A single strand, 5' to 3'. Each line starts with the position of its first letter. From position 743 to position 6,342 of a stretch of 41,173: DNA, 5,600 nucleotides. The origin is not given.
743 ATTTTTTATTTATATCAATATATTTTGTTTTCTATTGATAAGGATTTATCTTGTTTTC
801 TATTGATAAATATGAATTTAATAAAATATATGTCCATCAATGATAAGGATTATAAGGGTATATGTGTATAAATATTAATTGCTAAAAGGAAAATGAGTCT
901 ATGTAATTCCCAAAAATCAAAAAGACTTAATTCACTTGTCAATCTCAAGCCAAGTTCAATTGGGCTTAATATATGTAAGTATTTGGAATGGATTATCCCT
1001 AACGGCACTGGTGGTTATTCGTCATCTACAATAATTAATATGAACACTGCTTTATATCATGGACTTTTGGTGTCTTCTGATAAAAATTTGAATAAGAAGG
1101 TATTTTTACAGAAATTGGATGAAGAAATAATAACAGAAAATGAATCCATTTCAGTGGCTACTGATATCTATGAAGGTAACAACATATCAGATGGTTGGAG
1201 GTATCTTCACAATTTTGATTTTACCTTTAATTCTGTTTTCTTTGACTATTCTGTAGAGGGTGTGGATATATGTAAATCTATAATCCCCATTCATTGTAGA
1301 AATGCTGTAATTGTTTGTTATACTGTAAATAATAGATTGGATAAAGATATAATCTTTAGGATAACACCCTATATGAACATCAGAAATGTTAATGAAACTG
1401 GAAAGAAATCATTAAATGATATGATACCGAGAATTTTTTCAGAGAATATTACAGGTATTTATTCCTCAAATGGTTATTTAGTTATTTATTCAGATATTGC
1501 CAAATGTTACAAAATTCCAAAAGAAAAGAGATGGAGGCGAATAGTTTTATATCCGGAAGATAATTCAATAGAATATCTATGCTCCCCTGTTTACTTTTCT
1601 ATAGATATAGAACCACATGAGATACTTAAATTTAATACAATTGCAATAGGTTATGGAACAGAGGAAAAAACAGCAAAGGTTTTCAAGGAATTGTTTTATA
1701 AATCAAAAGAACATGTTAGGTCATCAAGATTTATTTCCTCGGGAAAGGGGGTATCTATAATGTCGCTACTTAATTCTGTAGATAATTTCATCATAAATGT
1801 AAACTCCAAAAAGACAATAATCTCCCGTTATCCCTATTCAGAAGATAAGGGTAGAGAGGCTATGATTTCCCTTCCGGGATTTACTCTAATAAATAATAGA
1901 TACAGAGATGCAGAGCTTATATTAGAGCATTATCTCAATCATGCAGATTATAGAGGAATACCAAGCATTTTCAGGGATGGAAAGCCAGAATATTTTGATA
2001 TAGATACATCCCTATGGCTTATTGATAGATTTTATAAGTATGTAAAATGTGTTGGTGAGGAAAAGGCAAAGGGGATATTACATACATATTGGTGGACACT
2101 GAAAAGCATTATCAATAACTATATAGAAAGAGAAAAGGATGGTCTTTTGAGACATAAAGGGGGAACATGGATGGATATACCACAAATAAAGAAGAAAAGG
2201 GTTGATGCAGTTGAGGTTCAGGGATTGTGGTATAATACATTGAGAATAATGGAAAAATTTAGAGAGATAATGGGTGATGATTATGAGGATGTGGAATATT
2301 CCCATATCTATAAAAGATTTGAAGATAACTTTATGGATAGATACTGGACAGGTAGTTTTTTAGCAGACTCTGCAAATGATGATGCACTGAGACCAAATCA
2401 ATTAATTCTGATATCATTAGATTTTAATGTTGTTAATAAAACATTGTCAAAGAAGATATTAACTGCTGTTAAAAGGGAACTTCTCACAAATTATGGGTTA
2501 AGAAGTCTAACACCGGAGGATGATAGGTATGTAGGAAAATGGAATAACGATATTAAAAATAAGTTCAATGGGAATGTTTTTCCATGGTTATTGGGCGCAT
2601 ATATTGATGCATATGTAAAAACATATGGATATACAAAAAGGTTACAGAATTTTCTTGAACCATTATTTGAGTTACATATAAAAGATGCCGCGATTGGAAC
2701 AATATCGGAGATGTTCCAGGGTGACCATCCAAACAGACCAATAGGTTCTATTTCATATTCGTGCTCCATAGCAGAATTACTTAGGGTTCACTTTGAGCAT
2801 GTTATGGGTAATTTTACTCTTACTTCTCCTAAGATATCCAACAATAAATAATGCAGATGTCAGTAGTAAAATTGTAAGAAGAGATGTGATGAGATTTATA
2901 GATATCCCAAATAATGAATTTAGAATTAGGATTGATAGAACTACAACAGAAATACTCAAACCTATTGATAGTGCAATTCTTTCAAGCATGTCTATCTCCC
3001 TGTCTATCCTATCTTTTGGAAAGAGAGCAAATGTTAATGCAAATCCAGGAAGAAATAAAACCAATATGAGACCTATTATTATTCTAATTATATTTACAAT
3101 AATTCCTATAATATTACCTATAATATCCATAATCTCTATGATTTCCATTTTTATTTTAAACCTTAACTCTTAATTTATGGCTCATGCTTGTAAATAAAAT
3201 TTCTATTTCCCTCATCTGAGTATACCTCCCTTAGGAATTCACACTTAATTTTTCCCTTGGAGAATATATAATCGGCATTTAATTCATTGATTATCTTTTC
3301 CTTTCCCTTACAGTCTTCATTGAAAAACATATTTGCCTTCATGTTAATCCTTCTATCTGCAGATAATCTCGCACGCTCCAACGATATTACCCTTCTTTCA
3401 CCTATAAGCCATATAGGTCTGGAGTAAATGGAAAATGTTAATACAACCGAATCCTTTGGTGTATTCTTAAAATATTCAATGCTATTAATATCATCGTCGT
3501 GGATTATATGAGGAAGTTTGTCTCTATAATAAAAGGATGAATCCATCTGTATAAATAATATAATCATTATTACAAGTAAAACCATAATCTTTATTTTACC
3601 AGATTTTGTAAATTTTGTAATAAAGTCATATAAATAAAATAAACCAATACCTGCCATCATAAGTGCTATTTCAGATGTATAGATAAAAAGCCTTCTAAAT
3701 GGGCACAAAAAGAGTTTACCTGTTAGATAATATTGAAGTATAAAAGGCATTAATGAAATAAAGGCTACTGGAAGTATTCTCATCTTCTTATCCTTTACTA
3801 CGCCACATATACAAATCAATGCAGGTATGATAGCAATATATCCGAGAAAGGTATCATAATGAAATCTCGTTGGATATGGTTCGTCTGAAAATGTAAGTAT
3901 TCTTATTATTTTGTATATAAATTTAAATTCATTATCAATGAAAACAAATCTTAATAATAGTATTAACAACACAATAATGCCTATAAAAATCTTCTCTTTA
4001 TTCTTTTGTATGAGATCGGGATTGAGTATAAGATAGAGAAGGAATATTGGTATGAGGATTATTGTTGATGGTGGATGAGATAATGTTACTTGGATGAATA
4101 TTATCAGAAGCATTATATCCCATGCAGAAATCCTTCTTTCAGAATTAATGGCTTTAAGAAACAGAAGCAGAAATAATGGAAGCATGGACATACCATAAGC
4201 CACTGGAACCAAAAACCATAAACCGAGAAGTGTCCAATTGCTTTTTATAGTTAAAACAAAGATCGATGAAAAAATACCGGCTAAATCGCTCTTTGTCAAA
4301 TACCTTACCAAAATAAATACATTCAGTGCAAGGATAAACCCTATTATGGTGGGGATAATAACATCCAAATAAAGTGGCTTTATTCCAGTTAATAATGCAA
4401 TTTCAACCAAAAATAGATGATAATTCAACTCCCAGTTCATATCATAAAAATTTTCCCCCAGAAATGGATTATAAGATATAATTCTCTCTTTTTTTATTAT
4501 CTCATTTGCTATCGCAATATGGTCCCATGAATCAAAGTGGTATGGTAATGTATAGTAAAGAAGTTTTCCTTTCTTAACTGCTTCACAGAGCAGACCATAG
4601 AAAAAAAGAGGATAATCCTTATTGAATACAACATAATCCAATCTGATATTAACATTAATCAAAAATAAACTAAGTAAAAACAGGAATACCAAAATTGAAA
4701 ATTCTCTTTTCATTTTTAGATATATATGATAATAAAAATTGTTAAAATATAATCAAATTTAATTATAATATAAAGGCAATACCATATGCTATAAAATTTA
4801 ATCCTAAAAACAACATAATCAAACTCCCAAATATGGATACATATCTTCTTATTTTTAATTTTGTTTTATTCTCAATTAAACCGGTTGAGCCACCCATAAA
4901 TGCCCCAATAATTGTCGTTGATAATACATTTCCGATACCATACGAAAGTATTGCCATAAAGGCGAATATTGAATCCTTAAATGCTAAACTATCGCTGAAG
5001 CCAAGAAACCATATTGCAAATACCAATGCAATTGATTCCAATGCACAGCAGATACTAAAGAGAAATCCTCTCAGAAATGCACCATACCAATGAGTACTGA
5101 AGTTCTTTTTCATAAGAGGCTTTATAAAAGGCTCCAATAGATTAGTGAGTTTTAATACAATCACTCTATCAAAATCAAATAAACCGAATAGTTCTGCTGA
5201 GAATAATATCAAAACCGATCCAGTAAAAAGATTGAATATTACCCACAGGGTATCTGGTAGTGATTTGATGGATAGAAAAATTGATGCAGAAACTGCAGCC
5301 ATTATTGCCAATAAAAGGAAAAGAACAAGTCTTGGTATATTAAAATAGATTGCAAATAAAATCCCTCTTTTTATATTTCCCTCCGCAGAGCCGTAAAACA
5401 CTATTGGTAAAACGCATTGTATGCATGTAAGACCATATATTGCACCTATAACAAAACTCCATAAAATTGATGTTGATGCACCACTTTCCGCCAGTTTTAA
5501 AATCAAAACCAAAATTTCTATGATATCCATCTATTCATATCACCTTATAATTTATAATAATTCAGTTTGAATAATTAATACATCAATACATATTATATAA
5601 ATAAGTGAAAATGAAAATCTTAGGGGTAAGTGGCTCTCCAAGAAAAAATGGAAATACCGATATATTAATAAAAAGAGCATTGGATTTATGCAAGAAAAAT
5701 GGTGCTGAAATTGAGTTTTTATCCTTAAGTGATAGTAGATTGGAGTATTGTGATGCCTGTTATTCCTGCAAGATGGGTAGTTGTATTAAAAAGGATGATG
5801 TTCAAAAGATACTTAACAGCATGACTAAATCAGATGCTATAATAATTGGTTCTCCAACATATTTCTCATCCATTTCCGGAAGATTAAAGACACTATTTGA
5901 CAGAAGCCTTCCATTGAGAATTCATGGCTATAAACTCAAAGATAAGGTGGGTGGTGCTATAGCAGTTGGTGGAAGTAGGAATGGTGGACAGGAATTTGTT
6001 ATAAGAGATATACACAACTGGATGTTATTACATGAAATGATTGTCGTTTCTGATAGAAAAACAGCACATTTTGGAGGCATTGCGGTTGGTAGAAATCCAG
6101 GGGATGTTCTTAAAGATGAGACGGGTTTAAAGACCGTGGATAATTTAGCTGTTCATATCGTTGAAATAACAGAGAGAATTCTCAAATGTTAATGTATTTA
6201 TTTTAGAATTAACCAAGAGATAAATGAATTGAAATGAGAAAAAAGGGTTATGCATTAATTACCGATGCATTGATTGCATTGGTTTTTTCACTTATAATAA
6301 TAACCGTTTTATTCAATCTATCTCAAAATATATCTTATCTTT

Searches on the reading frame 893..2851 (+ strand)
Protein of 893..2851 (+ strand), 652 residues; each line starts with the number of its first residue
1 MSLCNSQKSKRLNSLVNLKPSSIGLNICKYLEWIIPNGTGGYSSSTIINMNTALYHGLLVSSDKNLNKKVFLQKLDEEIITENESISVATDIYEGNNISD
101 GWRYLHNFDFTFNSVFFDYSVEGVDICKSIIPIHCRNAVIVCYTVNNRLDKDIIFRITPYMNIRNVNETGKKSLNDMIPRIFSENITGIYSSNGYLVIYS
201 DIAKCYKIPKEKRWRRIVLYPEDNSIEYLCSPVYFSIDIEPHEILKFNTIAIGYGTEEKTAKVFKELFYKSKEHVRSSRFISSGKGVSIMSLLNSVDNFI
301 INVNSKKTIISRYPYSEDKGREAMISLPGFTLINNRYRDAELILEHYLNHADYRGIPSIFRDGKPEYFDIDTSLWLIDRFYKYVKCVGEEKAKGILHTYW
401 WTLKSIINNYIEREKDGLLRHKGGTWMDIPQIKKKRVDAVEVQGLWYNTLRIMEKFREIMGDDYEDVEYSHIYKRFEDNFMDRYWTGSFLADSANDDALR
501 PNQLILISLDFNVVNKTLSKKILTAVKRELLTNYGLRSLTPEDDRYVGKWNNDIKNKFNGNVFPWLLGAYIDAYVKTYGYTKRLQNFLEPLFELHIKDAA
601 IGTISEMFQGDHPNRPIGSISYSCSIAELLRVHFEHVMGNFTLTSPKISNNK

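Call 86: search_protein_families(library=pfam, max_evalue=0.00001, proteins=[window:893-2851:+])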
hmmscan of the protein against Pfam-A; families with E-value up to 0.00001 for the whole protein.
window:893-2851:+ (652 aa): 2 families
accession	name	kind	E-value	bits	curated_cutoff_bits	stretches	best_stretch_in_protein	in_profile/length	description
PF06202.20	GDE_C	-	1.5e-59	202.2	21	1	297-631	4-367/367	Amylo-alpha-1,6-glucosidase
PF12439.13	GDE_N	-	6.8e-38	130.8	27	1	32-243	2-216/219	Glycogen debranching enzyme N terminal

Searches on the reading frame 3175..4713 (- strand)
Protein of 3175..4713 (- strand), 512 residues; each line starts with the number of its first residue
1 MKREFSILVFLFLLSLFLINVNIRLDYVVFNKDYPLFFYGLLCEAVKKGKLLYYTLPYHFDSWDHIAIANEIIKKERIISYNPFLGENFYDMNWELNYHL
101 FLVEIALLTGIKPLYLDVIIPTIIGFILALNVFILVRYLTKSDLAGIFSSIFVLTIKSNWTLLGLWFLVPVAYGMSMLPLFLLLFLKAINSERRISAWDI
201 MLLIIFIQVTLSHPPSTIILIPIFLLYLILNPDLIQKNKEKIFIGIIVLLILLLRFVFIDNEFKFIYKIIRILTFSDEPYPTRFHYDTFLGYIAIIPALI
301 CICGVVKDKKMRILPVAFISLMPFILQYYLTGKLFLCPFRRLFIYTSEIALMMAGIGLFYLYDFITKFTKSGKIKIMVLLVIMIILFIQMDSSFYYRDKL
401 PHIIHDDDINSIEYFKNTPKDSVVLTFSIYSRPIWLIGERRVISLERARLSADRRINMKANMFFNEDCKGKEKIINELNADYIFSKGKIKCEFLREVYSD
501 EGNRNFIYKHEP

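Call 86: search_protein_families(library=pfam, max_evalue=0.00001, proteins=[window:3175-4713:-])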
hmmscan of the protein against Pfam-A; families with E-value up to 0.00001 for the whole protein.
window:3175-4713:- (512 aa): 1 family
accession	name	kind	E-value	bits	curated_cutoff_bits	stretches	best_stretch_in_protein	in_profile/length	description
PF20176.3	DUF6541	-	1.2e-08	34.1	29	1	106-386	171-485/646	Family of unknown function (DUF6541)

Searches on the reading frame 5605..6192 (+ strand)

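Call 86: search_protein_families(library=pfam, max_evalue=0.00001, proteins=[window:5605-6192:+])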
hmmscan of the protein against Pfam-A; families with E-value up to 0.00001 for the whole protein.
window:5605-6192:+ (195 aa): 2 families
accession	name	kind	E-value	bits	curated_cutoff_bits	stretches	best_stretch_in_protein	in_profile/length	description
PF03358.20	FMN_red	-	1.1e-34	119.7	24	1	3-150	1-142/152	NADPH-dependent FMN reductase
PF02525.22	Flavodoxin_2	-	5.1e-08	33.3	27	1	3-103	1-105/198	Flavodoxin-like fold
